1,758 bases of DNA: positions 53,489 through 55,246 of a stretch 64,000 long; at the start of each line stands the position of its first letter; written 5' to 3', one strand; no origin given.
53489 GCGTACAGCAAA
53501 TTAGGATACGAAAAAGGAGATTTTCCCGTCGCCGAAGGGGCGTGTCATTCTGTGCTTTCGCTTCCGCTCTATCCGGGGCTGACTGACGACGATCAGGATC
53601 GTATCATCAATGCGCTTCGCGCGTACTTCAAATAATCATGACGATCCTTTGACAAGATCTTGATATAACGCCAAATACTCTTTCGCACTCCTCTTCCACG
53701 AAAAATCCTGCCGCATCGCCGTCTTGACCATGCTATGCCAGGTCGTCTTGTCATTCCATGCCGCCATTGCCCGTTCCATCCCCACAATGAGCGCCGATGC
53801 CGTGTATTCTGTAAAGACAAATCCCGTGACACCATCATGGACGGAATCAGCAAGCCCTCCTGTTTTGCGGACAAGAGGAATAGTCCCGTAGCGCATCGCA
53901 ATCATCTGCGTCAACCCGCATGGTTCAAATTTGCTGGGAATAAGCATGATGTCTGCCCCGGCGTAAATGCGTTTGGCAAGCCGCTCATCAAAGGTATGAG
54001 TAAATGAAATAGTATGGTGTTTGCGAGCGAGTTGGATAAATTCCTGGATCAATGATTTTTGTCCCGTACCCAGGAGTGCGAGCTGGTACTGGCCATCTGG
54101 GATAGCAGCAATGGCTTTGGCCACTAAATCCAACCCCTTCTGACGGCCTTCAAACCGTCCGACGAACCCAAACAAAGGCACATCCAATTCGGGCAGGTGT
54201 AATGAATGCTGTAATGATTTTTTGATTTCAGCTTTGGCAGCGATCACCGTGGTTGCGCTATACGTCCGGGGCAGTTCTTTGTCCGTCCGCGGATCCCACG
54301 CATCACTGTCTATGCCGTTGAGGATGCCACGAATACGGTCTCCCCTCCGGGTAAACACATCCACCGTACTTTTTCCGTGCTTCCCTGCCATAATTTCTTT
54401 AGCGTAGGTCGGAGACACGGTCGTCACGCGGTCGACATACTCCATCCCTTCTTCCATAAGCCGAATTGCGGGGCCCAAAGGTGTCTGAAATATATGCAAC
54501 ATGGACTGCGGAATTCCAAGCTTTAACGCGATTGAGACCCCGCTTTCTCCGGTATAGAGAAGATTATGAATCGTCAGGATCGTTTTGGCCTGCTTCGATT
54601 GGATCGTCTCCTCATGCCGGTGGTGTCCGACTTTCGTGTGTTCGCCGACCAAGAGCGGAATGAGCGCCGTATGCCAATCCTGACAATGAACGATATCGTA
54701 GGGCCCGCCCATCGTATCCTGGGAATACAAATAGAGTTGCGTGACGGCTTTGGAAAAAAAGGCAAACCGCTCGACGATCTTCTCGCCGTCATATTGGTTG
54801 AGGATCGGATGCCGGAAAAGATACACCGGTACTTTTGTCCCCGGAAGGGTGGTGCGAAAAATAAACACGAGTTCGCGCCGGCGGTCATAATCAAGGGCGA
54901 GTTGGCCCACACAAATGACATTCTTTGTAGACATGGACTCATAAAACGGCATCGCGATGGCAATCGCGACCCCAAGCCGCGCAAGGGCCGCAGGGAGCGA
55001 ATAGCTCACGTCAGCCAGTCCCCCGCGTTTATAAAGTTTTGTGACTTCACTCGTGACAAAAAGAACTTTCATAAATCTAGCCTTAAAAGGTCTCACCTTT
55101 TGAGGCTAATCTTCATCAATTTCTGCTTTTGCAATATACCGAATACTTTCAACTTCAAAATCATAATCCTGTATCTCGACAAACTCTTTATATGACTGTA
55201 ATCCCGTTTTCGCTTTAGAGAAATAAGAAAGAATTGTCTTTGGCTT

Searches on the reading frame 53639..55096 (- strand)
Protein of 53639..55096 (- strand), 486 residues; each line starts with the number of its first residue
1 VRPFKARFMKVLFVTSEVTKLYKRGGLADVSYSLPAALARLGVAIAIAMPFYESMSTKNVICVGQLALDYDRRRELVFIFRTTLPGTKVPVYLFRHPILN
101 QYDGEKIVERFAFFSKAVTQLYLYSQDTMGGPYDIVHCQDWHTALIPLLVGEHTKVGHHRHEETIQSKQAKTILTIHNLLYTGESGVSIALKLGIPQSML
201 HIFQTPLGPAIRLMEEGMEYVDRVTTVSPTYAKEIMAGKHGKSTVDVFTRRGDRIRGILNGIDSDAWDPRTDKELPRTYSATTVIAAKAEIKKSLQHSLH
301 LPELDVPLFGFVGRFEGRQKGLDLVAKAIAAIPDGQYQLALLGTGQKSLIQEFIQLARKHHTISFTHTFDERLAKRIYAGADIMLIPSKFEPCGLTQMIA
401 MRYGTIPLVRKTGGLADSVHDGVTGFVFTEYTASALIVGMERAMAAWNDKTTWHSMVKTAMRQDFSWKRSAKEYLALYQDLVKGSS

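Call 76: search_protein_families(library=pfam, proteins=[window:53639-55096:-], max_evalue=0.00001)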
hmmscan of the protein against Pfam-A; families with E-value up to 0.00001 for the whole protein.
window:53639-55096:- (486 aa): 5 families
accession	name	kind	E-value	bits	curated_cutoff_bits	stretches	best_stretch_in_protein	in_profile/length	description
PF08323.17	Glyco_transf_5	-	1.5e-49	169.3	22.7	1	10-242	1-231/239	Starch synthase catalytic domain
PF00534.26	Glycos_transf_1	-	1.9e-18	67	26.4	1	305-447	14-159/172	Glycosyl transferases group 1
PF13692.12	Glyco_trans_1_4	-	2e-17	64.2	27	1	307-443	2-139/142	Glycosyl transferases group 1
PF20706.3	GT4-conflict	-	7.7e-09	35.4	26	1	300-471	191-365/385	Family 4 Glycosyltransferase in conflict systems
PF13439.12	Glyco_transf_4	-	7e-06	26.6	28.5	0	124-237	71-150/170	Glycosyltransferase Family 4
